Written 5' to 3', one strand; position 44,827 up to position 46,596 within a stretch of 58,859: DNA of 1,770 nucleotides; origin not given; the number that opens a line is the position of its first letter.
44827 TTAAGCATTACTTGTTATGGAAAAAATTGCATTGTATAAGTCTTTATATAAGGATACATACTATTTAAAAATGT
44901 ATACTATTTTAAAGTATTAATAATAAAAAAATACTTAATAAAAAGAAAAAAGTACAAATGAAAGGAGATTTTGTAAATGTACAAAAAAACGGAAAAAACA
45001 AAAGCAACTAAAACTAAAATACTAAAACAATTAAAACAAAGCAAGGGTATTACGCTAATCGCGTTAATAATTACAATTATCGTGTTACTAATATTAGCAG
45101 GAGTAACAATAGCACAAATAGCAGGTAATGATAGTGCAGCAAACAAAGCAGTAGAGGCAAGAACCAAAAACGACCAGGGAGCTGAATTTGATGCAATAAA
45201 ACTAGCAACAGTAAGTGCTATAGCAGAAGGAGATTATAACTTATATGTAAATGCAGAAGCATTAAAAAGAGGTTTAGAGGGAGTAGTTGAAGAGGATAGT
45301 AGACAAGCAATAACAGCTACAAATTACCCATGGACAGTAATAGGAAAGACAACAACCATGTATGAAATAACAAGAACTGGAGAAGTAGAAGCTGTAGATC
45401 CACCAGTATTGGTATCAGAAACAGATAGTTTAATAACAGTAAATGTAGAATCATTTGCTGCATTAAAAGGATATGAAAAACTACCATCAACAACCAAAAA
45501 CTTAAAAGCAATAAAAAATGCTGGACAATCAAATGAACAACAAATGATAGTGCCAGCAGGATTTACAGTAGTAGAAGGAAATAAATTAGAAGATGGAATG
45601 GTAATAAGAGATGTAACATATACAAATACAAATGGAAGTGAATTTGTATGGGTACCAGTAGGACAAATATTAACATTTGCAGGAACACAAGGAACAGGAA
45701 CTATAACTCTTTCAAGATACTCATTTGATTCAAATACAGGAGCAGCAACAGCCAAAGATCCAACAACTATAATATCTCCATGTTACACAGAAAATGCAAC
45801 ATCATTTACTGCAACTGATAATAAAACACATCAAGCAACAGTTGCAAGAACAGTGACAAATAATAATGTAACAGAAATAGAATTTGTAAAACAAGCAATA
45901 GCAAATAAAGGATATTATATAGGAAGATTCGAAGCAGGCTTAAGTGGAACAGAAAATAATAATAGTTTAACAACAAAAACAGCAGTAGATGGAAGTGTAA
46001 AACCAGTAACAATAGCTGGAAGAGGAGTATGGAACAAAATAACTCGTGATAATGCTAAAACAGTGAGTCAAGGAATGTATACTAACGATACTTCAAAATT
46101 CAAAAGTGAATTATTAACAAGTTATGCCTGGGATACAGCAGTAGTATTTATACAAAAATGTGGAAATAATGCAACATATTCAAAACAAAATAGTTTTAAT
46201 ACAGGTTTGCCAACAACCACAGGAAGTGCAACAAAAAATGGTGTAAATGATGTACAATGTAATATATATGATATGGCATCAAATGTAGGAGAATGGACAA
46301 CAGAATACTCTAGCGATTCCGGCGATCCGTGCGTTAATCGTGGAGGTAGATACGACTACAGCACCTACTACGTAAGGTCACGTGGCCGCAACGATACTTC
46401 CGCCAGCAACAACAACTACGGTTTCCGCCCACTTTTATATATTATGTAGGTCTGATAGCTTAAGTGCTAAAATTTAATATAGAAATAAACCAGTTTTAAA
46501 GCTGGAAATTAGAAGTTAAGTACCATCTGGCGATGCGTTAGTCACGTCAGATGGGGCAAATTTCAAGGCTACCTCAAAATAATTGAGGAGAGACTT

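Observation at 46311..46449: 3' end of the FGE-sulfatase gene looks like a DGR variable region, but no RT or TR is in the window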

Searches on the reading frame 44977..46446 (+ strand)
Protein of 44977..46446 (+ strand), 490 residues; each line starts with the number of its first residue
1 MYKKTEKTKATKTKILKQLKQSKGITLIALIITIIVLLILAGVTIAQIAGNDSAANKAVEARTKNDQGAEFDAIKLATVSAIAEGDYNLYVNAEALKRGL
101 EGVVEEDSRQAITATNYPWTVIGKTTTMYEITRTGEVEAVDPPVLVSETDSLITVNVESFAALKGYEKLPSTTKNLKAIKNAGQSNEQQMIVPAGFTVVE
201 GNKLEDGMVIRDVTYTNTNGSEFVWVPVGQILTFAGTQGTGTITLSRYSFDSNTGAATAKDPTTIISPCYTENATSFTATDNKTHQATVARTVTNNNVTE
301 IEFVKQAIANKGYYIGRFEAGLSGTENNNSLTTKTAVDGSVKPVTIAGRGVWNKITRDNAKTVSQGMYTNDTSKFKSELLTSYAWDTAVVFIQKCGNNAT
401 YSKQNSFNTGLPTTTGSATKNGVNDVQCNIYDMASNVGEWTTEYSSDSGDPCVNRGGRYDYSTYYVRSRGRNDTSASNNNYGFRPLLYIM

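Call 6: search_protein_families(library=pfam, proteins=[window:44977-46446:+], max_evalue=1)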
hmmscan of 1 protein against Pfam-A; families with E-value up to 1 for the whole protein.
window:44977-46446:+ (490 aa): 3 families
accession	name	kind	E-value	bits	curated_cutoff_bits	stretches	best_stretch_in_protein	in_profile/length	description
PF10717.14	ODV-E18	-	0.029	14.7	28.1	1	5-63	8-63/87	Occlusion-derived virus envelope protein ODV-E18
PF03781.23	FGE-sulfatase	-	0.045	13.9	23.3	1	412-484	165-252/255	Sulfatase-modifying factor enzyme 1-like domain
PF07963.17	N_methyl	-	0.15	12.2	21.2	1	20-44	2-26/27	Prokaryotic N-terminal methylation motif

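Call 7: search_protein_families(library=phrogs, proteins=[window:44977-46446:+], max_evalue=0.1)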
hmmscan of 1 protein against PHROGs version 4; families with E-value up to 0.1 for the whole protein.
window:44977-46446:+ (490 aa): 3 families
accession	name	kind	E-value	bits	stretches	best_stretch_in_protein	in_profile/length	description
phrog_13280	-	unknown function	0.00032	21.5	1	21-59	2-40/67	-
phrog_12276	-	unknown function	0.079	14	0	290-391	14-114/188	-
phrog_11263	-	unknown function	0.089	13.6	0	22-52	1-31/72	-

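Call 12: find_homologous_proteins(query=window:44977-46446:+, max_evalue=0.001)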
Query window:44977-46446:+ (490 aa): 4241 proteins with E <= 0.001 among 8000 candidates; the best 120 are listed.
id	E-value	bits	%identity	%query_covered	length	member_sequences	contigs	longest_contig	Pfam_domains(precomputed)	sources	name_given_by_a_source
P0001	0.0e+0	1069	100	100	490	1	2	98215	-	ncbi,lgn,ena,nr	ncbi:MAG: hypothetical protein IJH76_02890 [Clostridia bacterium]|nr:hypothetical protein [Clostridi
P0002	1.2e-213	728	80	72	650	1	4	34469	PF02368.25,PF26918.1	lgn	-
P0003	2.8e-199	681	75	72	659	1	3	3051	PF02368.25,PF26918.1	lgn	-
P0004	1.2e-162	560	71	72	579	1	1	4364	PF21461.4,PF02368.25,PF26918.1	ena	-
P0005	3.2e-153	529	58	98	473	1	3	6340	-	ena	-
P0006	1.4e-107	379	44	66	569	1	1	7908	PF03781.23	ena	-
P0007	9.1e-93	330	45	96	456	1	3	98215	-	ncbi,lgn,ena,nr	ncbi:MAG: hypothetical protein IJH76_04310 [Clostridia bacterium]|nr:hypothetical protein [Clostridi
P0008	2.5e-73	266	40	96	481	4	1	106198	-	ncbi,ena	-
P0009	4.4e-70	255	48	66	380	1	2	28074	-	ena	-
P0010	3.0e-69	252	46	66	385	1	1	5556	-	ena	-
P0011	5.4e-69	252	42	61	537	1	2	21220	-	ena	-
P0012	3.8e-68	249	47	66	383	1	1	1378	-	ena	-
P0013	7.3e-68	248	40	97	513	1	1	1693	-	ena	-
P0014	2.1e-67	246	47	66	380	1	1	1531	-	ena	-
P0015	6.6e-67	245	48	65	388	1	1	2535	-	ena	-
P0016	1.1e-66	244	46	66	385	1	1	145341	-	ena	-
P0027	2.3e-65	240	38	98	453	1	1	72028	-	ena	-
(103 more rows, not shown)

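Call 14: find_encoding_contigs(protein=P0007, flank=10000, max_places=4)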
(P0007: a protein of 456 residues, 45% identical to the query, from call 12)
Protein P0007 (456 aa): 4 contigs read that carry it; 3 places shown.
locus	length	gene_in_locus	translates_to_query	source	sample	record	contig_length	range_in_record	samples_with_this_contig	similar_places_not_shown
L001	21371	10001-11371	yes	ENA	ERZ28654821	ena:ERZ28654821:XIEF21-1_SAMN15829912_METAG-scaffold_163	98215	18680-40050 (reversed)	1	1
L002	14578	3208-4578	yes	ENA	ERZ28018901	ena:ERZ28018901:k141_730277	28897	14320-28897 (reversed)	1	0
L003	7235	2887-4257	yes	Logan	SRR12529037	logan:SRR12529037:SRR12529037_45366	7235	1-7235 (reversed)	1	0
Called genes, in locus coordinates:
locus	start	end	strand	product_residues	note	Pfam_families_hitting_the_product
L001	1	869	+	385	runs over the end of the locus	PF08529:NusA_N, PF00575:S1 (weak), PF13184:KH_NusA_1st, PF26594:KH_NusA_2nd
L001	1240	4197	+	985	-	PF04760:IF2_N, PF00009:GTP_EFTU, PF00071:Ras, PF01926:MMR_HSR1, PF02421:FeoB_N (faint), PF22042:EF-G_D2, PF11987:IF-2, PF03144:GTP_EFTU_D2 (weak)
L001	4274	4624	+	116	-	PF02033:RBFA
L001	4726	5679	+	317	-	PF01368:DHH, PF02272:DHHA1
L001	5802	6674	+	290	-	PF01509:TruB_N, PF16198:TruB_C_2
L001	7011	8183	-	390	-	PF13102:Phage_int_SAM_5, PF14659:Phage_int_SAM_3, PF02899:Phage_int_SAM_1 (weak), PF00589:Phage_integrase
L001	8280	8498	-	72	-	PF12728:HTH_17 (weak)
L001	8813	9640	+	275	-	PF19553:DUF6076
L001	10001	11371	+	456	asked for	-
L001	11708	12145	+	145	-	PF05168:HEPN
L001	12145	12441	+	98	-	PF01909:NTP_transf_2, PF18765:Polbeta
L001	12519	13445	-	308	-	PF14659:Phage_int_SAM_3, PF00589:Phage_integrase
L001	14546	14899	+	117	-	-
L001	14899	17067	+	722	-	PF19184:DUF5866 (faint), PF13475:DUF4116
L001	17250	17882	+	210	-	-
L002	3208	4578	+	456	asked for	-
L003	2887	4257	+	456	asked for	-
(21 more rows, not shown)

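Call 17: find_encoding_contigs(protein=P0002, flank=10000, max_places=3)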
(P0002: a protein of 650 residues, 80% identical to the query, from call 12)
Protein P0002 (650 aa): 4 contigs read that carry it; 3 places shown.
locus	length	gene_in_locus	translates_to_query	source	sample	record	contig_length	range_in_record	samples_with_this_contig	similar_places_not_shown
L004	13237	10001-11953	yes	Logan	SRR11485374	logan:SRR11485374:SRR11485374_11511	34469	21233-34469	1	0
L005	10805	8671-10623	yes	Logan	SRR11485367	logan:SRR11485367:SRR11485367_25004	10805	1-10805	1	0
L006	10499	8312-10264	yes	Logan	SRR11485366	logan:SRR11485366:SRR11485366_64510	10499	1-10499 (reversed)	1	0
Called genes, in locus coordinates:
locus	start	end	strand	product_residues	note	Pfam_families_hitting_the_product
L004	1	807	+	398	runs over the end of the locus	-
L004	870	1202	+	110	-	-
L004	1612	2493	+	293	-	PF02899:Phage_int_SAM_1, PF13495:Phage_int_SAM_4, PF00589:Phage_integrase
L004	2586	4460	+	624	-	PF27449:LtaS_N, PF00884:Sulfatase, PF01663:Phosphodiest (faint)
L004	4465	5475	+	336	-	PF01078:Mg_chelatase (faint), PF05496:RuvB_N, PF14532:Sigma54_activ_2 (weak), PF20720:nSTAND3 (faint), PF00004:AAA, PF07728:AAA_5, PF17864:AAA_lid_4, PF05491:WHD_RuvB, +1 more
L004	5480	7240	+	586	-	PF08439:Peptidase_M3_N, PF01432:Peptidase_M3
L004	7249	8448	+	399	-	PF01966:HD, PF13286:HD_assoc (faint)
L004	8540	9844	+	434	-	PF03952:Enolase_N, PF00113:Enolase_C, PF07476:MAAL_C (weak)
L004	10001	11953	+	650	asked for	PF02368:Big_2, PF26918:Ig_Eae (weak)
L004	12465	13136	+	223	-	PF01797:Y1_Tnp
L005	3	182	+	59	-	?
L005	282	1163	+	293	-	PF02899:Phage_int_SAM_1, PF13495:Phage_int_SAM_4, PF00589:Phage_integrase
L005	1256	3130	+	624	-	PF27449:LtaS_N, PF00884:Sulfatase, PF01663:Phosphodiest (faint)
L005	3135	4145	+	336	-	PF01078:Mg_chelatase (faint), PF05496:RuvB_N, PF14532:Sigma54_activ_2 (weak), PF20720:nSTAND3 (faint), PF00004:AAA, PF07728:AAA_5, PF17864:AAA_lid_4, PF05491:WHD_RuvB, +1 more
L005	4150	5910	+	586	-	PF08439:Peptidase_M3_N, PF01432:Peptidase_M3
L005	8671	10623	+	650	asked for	PF02368:Big_2, PF26918:Ig_Eae (weak)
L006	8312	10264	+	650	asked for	PF02368:Big_2, PF26918:Ig_Eae (weak)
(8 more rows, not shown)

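Call 18: find_encoding_contigs(protein=P0016, flank=10000, max_places=2)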
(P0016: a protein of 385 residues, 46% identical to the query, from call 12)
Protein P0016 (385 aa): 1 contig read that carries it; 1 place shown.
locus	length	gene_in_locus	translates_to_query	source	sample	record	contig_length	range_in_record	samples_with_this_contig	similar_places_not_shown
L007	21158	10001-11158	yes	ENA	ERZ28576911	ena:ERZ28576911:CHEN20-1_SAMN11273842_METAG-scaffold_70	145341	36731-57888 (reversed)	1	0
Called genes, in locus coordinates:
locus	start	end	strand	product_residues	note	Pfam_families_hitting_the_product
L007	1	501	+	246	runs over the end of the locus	PF02163:Peptidase_M50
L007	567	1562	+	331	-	PF00814:TsaD, PF02543:Carbam_trans_N (weak), PF22521:HypF_C_2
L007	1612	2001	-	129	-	-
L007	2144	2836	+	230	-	PF00149:Metallophos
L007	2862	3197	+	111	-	PF17191:RecG_wedge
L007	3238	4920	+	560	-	PF17191:RecG_wedge (faint), PF00270:DEAD, PF04851:ResIII, PF00271:Helicase_C, PF22590:Cas3-like_C_2 (weak), PF19833:RecG_dom3_C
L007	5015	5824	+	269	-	PF06541:ABC_trans_CmpB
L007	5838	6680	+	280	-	PF03631:Virul_fac_BrkB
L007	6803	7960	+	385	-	PF09992:NAGPA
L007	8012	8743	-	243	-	PF04294:VanW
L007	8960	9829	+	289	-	PF19568:Spore_III_AA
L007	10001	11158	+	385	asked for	-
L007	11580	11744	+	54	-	-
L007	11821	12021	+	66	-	PF01197:Ribosomal_L31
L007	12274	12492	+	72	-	-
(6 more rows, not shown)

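Call 19: find_encoding_contigs(protein=P0027, flank=10000, max_places=2)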
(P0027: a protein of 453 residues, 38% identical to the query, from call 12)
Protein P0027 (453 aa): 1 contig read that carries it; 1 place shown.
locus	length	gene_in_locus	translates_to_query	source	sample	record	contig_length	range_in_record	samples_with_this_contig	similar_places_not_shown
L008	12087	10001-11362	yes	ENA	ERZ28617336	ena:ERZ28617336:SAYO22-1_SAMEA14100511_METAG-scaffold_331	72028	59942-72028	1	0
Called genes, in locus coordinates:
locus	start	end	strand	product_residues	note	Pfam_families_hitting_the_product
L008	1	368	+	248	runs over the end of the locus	-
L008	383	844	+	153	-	-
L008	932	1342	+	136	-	-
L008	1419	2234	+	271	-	PF06750:A24_N_bact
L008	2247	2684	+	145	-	-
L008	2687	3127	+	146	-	-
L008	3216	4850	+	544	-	PF05157:MshEN (weak), PF00437:T2SSE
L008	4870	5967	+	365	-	PF00437:T2SSE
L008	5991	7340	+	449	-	PF28597:T2SSF_N (weak), PF00482:T2SSF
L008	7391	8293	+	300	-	PF00480:ROK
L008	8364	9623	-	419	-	PF23473:LysM3_LYK4_5 (faint), PF01183:Glyco_hydro_25, PF01476:LysM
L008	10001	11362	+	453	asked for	-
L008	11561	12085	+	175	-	?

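Call 26: find_related_loci(query=A2, collection=viral_contigs, flank=10000)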
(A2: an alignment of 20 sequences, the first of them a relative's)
Query A2 (490 aa) in viral_contigs; peptide patterns used: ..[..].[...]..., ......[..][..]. (x = any residue, [..] = any of these).
86 stretches matched a pattern; 11 encode a relative of the query (tblastn E <= 1e-3); 11 distinct loci.
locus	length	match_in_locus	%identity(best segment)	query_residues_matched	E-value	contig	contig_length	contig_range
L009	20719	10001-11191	33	24-489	1e-29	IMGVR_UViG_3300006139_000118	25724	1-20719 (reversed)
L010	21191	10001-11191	33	24-489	1e-29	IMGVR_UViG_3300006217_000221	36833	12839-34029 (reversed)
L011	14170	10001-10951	26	191-489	9e-11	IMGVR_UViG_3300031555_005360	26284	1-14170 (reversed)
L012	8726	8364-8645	42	400-489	1e-9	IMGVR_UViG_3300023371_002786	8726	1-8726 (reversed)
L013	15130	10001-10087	69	24-52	7e-7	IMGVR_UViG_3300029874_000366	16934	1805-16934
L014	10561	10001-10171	40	20-76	6e-7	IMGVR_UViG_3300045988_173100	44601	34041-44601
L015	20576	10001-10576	27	20-218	4e-7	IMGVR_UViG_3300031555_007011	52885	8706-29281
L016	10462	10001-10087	69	24-52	2e-6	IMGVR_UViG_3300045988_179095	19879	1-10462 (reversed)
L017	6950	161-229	83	22-44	3e-5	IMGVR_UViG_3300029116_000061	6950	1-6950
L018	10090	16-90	76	20-44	4e-5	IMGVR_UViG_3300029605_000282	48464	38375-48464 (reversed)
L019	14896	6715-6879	49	430-484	9e-5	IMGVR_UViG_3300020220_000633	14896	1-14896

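Call 29: search_dna_similar(query=window:44977-46446:+, collection=phages, mode=protein, max_evalue=0.001, max_rows=25)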
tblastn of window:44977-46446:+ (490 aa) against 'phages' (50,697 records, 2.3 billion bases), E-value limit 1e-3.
No match.
